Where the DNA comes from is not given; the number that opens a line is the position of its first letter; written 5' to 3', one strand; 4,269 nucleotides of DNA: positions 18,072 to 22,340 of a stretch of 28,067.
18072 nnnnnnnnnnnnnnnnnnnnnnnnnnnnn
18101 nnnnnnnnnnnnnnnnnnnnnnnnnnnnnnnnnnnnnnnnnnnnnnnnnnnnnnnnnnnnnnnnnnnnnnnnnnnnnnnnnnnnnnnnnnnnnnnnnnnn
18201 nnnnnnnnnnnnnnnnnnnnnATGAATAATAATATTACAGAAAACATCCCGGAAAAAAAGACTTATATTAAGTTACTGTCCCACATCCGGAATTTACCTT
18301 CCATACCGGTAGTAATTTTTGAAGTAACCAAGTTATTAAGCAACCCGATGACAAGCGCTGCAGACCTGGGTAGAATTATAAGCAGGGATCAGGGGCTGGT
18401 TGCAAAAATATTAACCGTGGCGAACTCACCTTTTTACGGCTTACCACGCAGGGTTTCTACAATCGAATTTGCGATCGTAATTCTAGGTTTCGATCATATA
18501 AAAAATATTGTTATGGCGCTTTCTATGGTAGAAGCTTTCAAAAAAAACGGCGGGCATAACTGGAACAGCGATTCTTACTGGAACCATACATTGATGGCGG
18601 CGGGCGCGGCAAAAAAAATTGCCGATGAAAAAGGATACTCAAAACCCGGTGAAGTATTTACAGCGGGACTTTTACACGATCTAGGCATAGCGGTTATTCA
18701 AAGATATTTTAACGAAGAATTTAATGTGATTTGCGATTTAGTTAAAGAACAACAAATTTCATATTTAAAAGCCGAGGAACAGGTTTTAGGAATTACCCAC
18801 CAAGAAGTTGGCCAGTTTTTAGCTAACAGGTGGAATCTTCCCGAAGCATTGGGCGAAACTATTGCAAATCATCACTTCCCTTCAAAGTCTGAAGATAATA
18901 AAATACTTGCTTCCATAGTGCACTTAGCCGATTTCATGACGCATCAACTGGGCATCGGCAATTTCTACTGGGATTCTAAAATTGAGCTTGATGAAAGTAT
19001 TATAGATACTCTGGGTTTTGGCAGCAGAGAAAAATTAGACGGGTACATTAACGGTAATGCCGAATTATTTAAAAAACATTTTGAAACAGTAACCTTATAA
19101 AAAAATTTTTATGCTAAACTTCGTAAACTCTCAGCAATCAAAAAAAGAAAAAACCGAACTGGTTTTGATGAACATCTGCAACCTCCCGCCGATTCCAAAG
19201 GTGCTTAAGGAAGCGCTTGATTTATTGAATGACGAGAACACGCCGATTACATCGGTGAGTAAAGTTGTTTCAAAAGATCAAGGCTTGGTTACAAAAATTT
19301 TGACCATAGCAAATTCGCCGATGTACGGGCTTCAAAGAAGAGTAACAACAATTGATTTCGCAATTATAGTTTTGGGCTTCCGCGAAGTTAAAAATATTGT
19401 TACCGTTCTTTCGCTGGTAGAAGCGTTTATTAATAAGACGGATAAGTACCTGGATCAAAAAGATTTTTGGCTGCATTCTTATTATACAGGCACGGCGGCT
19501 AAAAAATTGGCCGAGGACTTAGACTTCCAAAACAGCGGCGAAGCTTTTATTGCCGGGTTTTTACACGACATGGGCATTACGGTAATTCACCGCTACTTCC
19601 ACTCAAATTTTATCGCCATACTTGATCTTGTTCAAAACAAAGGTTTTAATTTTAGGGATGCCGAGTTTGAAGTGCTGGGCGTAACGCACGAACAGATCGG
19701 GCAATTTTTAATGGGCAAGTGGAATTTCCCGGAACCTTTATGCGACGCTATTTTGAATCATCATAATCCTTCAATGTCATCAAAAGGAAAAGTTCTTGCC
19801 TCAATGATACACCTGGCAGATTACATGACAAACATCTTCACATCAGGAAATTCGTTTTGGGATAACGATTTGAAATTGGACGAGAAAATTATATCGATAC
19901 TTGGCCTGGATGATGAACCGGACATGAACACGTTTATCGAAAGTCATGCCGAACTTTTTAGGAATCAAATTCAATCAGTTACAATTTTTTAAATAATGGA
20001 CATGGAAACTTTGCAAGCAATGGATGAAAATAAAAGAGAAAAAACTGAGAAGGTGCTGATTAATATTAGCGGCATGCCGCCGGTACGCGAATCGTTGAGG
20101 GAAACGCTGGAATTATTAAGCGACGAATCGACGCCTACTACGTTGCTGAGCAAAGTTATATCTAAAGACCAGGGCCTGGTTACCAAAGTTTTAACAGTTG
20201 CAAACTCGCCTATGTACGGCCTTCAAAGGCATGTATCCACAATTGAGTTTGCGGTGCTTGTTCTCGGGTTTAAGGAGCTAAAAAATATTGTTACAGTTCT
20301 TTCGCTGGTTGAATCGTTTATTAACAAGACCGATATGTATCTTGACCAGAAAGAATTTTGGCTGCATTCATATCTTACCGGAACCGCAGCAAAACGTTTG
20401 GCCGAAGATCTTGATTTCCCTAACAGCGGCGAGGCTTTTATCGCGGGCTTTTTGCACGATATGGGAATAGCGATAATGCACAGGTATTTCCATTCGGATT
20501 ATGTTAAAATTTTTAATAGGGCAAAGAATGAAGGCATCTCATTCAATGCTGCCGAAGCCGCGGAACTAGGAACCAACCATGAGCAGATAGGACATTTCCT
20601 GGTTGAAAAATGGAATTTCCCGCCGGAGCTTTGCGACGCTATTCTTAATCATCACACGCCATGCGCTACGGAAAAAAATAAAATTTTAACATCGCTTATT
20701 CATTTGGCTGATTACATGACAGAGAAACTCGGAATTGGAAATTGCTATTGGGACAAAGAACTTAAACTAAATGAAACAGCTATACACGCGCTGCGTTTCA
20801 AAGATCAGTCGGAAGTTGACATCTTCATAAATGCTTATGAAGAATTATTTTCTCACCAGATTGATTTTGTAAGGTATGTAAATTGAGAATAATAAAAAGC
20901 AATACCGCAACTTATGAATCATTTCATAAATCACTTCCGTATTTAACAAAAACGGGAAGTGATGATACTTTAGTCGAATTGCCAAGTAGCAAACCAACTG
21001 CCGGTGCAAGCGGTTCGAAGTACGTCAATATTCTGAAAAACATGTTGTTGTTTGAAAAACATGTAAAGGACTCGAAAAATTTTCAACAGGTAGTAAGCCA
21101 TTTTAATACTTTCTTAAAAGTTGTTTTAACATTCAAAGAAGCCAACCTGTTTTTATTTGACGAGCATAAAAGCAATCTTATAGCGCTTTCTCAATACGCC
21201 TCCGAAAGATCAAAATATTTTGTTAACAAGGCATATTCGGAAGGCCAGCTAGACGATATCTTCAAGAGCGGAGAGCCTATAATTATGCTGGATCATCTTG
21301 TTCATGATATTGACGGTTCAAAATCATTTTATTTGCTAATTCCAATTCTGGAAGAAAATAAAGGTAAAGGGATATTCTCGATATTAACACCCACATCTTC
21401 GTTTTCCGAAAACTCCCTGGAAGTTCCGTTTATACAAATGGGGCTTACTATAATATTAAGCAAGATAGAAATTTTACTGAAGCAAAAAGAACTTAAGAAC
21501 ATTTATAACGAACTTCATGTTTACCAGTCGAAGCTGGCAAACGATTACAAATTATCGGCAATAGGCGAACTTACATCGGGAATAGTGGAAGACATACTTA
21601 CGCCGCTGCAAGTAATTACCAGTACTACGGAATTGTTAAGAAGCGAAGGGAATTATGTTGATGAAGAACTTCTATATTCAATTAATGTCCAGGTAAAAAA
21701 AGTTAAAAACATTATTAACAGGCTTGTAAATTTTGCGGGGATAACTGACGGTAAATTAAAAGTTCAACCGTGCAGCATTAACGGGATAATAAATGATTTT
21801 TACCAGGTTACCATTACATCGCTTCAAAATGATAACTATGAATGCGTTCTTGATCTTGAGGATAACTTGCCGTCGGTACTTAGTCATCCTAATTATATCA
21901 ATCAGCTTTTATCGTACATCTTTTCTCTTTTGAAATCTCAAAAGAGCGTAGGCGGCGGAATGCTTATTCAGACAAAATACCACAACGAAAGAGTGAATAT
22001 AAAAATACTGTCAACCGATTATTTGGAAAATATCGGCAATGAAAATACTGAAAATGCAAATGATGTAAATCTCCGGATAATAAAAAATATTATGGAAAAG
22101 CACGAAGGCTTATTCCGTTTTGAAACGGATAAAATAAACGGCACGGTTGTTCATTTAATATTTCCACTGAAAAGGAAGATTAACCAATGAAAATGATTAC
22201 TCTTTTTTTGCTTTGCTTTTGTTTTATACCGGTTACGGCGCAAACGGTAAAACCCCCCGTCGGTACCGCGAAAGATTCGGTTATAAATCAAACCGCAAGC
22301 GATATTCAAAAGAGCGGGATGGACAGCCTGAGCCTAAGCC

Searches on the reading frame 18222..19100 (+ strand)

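Call 3: search_protein_families(library=pfam, proteins=[window:18222-19100:+])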
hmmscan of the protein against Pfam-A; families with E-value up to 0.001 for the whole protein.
window:18222-19100:+ (292 aa): 2 families
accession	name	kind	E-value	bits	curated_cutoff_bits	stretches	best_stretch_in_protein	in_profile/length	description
PF08668.18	HDOD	-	4.4e-62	209.5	22.9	1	25-219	1-195/196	HDOD domain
PF01966.28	HD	-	9.3e-11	42.5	22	1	119-237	1-111/116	HD domain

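Call 10: search_protein_families(library=ncbifam, proteins=[window:18222-19100:+])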
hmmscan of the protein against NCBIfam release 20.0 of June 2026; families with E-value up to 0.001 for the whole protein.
window:18222-19100:+ (292 aa): 1 family
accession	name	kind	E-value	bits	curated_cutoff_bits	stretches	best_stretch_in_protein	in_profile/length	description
TIGR00277.1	HDIG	domain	1.3e-08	34.6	27.6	1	120-218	6-82/84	HDIG domain-containing metalloprotein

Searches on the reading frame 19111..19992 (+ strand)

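Call 3: search_protein_families(library=pfam, proteins=[window:19111-19992:+])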
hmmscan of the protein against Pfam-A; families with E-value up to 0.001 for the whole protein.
window:19111-19992:+ (293 aa): 2 families
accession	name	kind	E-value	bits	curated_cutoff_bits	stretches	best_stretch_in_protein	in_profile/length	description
PF08668.18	HDOD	-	6.1e-57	192.7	22.9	1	25-220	1-196/196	HDOD domain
PF01966.28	HD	-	2.9e-08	34.4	22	1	122-241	4-115/116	HD domain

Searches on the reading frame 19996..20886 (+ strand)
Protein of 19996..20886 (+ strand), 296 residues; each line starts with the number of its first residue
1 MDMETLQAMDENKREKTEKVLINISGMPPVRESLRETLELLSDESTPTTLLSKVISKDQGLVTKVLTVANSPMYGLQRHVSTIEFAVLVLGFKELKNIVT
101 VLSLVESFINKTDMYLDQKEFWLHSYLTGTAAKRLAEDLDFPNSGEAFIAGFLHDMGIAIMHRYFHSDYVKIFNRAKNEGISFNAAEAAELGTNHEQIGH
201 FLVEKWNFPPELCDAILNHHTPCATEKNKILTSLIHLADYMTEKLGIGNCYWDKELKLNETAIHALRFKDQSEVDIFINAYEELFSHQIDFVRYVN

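Call 3: search_protein_families(library=pfam, proteins=[window:19996-20886:+])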
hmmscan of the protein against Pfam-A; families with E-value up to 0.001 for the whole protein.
window:19996-20886:+ (296 aa): 2 families
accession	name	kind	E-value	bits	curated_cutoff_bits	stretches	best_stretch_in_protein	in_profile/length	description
PF08668.18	HDOD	-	1.3e-54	185.1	22.9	1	27-222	1-196/196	HDOD domain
PF01966.28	HD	-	3.8e-09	37.3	22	1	124-241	4-113/116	HD domain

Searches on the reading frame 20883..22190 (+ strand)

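Call 3: search_protein_families(library=pfam, proteins=[window:20883-22190:+])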
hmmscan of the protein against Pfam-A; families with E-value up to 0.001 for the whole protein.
window:20883-22190:+ (435 aa): 1 family
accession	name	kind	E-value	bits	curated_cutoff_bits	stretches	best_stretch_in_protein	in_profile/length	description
PF00512.31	HisKA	-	1.1e-06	29.1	26.9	1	228-287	3-63/66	His Kinase A (phospho-acceptor) domain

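Call 10: search_protein_families(library=ncbifam, proteins=[window:20883-22190:+])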
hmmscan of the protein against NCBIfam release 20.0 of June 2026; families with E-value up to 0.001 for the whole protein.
window:20883-22190:+ (435 aa): 5 families
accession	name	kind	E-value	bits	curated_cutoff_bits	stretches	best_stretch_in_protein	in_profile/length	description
NF008468.0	PRK11360.1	equivalog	2.3e-15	56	646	1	214-434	383-613/616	two-component system sensor histidine kinase AtoS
NF007004.0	PRK09467.1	equivalog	2.3e-08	33.3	415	1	216-311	226-311/440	two-component system sensor histidine kinase EnvZ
NF007688.0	PRK10364.1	equivalog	1.3e-07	30.7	479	1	214-431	227-453/460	two-component system sensor histidine kinase ZraS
NF008312.0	PRK11100.1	equivalog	1.2e-06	27.7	356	1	200-347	232-378/477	two-component system sensor histidine kinase CreC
NF040750.1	tetrathio_HK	equivalog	1.3e-05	23.9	750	1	199-373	310-489/555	tetrathionate respiration histidine kinase TtrS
